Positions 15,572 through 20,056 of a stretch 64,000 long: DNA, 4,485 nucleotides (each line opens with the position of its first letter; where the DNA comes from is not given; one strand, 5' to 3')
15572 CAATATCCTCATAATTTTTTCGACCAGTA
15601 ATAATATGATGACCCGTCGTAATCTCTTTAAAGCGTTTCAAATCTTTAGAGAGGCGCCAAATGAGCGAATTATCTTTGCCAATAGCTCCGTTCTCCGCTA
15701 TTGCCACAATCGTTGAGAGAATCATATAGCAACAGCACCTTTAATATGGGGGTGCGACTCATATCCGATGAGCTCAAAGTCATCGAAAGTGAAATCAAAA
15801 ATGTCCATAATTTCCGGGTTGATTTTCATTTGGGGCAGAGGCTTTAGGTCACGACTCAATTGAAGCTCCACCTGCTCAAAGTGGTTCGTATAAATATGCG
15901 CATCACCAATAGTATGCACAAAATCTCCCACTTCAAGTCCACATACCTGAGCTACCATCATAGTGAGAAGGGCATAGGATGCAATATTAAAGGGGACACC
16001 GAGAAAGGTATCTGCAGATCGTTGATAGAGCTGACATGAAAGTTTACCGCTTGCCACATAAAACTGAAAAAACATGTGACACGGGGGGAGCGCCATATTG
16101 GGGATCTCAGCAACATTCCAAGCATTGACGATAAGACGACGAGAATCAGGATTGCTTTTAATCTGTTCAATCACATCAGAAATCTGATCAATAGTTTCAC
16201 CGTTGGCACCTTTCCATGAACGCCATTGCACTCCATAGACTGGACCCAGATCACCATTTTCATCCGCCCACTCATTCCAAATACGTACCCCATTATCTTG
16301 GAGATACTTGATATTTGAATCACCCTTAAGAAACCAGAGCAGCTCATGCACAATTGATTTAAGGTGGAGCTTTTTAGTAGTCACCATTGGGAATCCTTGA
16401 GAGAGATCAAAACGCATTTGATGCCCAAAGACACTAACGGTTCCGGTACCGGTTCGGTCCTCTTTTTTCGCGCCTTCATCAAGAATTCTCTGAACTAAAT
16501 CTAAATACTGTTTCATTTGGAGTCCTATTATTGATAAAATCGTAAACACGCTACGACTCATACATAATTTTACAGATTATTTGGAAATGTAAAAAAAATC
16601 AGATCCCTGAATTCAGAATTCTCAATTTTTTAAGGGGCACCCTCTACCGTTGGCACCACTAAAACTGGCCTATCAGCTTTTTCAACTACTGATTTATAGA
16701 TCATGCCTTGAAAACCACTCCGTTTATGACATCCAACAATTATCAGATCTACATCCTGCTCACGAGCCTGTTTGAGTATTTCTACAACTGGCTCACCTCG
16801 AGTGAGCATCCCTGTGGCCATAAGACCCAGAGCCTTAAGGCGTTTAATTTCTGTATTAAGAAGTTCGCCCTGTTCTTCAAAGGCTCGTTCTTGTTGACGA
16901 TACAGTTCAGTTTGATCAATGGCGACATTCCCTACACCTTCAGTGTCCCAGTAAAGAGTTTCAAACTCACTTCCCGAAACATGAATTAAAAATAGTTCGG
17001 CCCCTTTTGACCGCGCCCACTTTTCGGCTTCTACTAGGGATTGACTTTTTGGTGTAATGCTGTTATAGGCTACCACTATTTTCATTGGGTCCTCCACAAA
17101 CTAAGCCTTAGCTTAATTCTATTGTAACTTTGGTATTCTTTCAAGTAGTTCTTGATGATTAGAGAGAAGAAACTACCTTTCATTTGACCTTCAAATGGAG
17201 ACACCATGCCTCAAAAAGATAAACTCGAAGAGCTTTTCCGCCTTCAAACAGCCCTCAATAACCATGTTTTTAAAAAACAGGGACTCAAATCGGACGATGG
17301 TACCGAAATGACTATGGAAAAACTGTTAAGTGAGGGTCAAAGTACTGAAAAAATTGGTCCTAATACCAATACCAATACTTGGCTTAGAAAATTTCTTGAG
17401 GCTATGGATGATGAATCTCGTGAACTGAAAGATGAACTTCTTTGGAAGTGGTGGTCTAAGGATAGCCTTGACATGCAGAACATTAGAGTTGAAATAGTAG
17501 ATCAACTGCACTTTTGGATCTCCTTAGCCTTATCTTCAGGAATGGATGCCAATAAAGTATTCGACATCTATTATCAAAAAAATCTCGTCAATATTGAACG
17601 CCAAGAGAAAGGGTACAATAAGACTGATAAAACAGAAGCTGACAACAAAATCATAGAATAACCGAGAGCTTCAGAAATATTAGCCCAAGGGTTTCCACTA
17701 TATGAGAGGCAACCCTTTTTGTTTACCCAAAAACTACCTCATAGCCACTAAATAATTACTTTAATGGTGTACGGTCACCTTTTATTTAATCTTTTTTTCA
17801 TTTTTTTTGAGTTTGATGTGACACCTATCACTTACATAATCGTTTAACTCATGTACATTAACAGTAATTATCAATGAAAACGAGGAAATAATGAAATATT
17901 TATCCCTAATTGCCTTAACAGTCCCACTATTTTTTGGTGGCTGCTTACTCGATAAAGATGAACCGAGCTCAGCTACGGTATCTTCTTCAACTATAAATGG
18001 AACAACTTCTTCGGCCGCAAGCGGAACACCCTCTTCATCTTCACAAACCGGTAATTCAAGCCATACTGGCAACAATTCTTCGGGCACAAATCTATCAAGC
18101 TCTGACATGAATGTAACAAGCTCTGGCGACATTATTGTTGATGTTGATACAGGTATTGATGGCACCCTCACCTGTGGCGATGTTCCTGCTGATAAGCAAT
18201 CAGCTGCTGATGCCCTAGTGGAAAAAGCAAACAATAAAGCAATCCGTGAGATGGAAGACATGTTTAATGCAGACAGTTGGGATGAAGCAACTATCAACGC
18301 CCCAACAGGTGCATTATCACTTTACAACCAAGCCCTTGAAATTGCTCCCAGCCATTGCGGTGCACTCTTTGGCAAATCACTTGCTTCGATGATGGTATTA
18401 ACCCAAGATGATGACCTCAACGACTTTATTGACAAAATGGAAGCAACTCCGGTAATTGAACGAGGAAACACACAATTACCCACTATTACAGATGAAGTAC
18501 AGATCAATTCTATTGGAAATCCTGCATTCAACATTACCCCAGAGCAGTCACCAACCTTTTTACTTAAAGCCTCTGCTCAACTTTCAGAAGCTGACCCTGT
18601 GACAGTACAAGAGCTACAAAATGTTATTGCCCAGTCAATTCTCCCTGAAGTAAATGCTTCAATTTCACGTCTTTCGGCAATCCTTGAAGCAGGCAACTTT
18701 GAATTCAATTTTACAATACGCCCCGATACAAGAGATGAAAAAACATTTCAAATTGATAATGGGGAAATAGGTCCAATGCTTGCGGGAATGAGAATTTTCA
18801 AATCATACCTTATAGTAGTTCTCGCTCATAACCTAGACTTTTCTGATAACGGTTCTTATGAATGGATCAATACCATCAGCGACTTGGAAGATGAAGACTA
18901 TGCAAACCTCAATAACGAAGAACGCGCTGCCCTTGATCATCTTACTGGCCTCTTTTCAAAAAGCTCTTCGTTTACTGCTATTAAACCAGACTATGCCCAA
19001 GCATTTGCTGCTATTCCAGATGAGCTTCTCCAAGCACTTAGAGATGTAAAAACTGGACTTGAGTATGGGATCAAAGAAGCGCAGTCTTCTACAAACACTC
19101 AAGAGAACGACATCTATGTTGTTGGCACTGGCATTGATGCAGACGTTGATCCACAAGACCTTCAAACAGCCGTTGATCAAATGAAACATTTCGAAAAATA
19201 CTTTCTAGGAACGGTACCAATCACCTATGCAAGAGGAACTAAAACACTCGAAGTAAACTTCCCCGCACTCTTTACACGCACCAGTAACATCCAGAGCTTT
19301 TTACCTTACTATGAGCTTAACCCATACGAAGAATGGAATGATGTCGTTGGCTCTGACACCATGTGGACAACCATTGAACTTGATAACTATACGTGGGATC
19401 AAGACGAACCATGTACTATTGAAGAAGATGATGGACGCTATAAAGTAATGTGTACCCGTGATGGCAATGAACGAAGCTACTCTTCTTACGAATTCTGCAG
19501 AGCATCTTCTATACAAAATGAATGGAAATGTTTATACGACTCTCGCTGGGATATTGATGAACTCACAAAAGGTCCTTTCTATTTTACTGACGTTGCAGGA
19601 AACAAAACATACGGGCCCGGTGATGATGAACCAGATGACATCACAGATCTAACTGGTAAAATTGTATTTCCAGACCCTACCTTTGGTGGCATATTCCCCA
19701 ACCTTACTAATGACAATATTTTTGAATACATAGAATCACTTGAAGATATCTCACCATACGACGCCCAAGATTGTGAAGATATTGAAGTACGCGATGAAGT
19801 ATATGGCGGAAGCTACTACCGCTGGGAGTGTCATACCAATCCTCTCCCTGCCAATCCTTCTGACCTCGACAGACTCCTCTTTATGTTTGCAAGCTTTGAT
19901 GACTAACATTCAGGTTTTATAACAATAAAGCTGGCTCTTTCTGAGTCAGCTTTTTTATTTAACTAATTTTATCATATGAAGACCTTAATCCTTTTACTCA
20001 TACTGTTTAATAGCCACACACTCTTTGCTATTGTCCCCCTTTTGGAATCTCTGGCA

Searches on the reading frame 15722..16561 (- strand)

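Call 19: search_protein_families(library=pfam, proteins=[window:15722-16561:-], max_evalue=0.001)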
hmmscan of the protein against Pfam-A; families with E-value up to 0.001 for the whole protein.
window:15722-16561:- (279 aa): 1 family
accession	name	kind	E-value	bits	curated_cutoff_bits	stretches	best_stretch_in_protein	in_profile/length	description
PF00303.24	Thymidylat_synt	-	1.2e-131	438.1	24.3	1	17-278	1-265/266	Thymidylate synthase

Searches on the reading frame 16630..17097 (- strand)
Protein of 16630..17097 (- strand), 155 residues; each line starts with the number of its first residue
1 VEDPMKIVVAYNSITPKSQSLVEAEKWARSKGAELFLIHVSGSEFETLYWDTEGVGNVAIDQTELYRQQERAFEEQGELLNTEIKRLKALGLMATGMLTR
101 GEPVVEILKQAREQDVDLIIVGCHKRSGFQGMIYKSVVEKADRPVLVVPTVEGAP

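Call 19: search_protein_families(library=pfam, proteins=[window:16630-17097:-], max_evalue=0.001)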
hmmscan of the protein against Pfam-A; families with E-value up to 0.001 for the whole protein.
window:16630-17097:- (155 aa): 1 family
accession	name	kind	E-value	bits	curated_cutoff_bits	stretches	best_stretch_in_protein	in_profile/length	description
PF00582.32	Usp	-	4.4e-15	56.9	24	1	6-149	4-141/141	Universal stress protein family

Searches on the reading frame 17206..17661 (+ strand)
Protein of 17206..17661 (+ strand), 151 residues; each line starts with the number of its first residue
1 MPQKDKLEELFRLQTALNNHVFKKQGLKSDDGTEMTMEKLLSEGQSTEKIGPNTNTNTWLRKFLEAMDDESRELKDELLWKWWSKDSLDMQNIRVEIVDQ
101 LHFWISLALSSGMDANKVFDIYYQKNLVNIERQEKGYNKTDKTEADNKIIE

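Call 19: search_protein_families(library=pfam, proteins=[window:17206-17661:+], max_evalue=0.001)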
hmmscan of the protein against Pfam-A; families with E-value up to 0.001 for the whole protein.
window:17206-17661:+ (151 aa): 1 family
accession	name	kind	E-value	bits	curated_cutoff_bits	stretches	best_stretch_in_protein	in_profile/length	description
PF08761.16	dUTPase_2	-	1e-15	58.8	22.9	1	6-117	1-88/162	dUTPase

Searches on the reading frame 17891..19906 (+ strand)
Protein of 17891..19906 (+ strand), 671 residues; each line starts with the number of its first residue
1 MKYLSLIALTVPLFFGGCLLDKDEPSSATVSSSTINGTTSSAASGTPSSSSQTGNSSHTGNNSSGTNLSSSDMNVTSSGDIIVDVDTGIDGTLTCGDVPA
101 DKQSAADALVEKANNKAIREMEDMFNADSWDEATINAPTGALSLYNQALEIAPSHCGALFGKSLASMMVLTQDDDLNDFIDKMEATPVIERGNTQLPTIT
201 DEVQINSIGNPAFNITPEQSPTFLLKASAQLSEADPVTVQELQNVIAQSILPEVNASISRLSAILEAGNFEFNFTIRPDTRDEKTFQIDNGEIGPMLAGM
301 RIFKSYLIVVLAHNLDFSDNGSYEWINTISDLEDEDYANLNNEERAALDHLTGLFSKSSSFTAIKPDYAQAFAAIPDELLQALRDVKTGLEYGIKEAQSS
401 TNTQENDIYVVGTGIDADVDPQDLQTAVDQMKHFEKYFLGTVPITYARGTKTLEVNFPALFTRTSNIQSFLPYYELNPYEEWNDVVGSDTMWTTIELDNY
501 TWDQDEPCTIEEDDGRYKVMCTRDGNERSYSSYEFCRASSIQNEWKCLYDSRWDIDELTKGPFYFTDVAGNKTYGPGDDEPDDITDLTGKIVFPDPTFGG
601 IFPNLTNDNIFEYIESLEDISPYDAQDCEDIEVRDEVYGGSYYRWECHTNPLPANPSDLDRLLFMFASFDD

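Call 6: search_protein_families(library=pfam, proteins=[window:17891-19906:+], max_evalue=0.001)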
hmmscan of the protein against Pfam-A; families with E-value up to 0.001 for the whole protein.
window:17891-19906:+ (671 aa): 0 families

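Call 61: search_protein_families(library=pfam, proteins=[window:17891-19906:+], max_evalue=1)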
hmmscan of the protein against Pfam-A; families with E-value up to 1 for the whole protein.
window:17891-19906:+ (671 aa): 2 families
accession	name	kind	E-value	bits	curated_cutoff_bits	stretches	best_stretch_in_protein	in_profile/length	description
PF21827.1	New_glue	-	0.13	12.5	31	1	1-70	1-65/94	New glue protein family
PF12118.13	SprA-related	-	0.45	10.2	27.3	1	23-76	36-85/335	SprA-related family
